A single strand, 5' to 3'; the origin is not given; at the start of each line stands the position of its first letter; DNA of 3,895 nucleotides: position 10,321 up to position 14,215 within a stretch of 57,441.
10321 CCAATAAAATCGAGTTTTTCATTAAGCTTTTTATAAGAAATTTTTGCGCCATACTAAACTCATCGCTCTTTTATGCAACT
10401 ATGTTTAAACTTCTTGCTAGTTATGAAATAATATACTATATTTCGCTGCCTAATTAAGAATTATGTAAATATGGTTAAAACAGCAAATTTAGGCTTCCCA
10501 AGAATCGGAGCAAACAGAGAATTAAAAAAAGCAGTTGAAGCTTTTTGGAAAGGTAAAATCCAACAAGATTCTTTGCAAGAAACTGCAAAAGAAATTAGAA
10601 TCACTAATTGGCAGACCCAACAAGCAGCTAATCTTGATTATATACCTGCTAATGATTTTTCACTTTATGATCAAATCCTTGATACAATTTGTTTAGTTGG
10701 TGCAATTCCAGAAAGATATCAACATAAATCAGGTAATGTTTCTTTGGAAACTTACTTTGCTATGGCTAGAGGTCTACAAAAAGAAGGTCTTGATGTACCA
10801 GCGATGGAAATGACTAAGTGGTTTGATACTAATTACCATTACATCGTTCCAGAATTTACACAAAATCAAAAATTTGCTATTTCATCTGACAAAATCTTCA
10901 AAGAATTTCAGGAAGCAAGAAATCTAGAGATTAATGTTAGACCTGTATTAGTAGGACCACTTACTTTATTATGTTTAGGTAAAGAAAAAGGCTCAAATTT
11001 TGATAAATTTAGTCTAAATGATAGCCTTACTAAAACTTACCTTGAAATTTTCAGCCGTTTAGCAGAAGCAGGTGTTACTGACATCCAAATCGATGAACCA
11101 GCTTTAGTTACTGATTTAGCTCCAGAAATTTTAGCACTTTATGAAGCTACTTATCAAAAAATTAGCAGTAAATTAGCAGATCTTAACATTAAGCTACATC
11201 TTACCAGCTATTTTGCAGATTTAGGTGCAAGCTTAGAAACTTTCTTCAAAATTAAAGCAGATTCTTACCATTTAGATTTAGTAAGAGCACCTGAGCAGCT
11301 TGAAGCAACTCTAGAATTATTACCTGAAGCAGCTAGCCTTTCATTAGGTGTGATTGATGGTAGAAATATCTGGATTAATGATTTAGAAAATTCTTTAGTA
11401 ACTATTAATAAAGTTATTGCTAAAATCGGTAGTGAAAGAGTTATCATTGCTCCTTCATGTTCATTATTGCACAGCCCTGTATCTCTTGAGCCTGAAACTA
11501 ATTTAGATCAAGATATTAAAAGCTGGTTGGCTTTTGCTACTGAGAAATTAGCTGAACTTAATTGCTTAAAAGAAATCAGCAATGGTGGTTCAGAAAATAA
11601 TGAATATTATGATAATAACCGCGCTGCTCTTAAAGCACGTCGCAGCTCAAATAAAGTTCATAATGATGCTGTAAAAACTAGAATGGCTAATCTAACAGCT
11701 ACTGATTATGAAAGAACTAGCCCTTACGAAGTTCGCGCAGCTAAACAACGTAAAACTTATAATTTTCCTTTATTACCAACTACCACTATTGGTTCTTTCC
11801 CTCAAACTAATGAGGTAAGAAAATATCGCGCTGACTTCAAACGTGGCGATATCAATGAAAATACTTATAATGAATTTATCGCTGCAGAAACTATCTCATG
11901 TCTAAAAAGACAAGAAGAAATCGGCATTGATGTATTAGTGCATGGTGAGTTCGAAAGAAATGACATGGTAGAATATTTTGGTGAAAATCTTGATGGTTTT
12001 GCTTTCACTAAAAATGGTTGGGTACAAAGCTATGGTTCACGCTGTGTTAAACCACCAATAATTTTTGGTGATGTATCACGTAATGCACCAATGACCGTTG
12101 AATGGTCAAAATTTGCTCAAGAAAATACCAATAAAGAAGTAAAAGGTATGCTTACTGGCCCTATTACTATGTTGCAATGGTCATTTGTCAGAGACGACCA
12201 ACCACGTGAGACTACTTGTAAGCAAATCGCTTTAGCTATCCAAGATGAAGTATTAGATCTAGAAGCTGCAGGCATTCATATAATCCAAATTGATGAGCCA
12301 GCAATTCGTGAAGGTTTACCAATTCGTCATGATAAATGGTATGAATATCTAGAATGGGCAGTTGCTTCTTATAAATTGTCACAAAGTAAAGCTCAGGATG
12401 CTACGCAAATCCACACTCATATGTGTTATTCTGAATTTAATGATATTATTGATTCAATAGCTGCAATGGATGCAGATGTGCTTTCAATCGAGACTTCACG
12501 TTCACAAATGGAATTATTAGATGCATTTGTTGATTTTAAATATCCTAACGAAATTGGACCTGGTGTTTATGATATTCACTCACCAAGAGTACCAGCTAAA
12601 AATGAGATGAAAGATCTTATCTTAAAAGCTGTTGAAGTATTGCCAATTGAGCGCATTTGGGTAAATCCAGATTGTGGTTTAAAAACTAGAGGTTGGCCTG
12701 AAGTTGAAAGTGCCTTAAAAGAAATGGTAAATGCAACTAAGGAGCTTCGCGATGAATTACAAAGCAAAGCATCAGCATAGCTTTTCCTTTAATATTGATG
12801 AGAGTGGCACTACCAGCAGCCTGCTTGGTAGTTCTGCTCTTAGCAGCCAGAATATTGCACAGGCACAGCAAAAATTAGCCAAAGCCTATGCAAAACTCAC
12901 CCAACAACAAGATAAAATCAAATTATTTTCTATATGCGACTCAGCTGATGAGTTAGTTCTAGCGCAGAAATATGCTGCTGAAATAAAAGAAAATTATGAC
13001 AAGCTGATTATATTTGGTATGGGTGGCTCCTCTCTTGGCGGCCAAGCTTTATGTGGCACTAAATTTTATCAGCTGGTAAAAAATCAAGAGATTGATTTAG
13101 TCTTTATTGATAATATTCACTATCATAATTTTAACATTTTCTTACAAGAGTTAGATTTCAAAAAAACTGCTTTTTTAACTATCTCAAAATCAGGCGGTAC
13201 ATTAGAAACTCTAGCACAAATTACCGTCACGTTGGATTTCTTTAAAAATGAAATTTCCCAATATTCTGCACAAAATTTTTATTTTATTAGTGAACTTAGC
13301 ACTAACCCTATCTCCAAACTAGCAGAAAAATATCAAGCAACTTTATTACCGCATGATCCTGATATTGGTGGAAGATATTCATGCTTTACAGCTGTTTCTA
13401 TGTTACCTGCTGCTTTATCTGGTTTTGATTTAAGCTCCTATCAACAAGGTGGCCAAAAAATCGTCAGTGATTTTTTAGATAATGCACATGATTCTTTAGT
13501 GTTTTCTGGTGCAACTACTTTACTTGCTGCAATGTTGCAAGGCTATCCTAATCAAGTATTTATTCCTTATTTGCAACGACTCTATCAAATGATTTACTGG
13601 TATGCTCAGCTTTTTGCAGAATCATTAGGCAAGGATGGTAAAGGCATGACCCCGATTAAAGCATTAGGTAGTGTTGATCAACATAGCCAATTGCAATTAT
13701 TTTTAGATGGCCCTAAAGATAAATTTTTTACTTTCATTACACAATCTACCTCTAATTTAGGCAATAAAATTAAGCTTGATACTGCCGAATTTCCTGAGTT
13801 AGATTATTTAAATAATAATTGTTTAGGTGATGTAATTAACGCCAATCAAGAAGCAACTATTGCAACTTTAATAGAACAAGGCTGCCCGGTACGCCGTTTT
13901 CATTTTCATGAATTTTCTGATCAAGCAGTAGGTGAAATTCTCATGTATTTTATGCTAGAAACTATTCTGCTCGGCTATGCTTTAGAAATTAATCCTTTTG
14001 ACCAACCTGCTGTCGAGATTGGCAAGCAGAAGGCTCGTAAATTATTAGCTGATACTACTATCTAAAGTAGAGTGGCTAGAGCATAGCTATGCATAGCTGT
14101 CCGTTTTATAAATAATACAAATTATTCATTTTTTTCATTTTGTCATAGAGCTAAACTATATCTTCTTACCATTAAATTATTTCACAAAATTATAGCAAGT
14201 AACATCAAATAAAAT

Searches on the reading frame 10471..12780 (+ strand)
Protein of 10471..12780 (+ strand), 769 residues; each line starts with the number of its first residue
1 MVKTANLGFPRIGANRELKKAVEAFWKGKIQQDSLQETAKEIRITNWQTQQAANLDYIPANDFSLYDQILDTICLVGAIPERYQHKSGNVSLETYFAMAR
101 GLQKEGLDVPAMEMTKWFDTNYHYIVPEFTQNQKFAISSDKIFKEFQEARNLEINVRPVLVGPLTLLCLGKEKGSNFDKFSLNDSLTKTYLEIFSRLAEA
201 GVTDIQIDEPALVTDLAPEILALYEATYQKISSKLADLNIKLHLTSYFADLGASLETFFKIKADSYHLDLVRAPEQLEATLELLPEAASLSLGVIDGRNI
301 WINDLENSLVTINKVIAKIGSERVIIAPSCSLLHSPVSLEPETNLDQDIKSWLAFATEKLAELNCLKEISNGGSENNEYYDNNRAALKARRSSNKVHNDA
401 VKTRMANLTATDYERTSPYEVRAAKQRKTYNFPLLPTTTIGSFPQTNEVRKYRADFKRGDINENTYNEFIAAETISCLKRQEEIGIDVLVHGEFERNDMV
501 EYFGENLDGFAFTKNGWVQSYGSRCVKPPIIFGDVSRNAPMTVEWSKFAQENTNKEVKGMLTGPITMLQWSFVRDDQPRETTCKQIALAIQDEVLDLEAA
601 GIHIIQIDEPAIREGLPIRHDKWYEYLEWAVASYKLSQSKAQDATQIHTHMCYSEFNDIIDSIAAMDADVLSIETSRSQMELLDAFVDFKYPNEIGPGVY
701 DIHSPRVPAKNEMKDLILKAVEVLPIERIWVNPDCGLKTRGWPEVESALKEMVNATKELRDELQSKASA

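Call 68: search_protein_families(library=pfam, proteins=[window:10471-12780:+], max_evalue=0.0001)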
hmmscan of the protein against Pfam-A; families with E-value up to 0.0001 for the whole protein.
window:10471-12780:+ (769 aa): 2 families
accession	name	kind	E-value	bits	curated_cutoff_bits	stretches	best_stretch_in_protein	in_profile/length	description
PF01717.24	Meth_synt_2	-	2e-163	543.8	21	2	435-757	1-323/324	Cobalamin-independent synthase, Catalytic domain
PF08267.18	Meth_synt_1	-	1.1e-126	423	27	2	4-317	2-310/313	Cobalamin-independent synthase, N-terminal domain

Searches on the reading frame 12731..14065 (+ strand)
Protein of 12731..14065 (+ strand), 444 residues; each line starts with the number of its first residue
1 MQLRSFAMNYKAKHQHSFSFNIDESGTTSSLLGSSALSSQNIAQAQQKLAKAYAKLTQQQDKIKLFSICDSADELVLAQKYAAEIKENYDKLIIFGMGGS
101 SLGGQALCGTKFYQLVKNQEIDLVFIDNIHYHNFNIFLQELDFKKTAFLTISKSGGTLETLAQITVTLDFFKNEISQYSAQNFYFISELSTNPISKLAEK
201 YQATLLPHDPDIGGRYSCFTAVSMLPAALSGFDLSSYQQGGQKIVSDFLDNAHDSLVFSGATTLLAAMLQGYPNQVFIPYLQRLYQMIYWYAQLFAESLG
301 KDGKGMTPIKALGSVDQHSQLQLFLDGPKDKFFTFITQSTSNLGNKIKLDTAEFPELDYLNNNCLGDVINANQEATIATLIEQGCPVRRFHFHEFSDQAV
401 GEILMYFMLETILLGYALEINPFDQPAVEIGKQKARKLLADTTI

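Call 68: search_protein_families(library=pfam, proteins=[window:12731-14065:+], max_evalue=0.0001)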
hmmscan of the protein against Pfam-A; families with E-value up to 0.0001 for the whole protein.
window:12731-14065:+ (444 aa): 1 family
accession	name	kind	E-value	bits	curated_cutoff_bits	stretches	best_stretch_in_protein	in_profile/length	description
PF00342.24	PGI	-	6.3e-21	75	22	1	79-440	86-467/486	Phosphoglucose isomerase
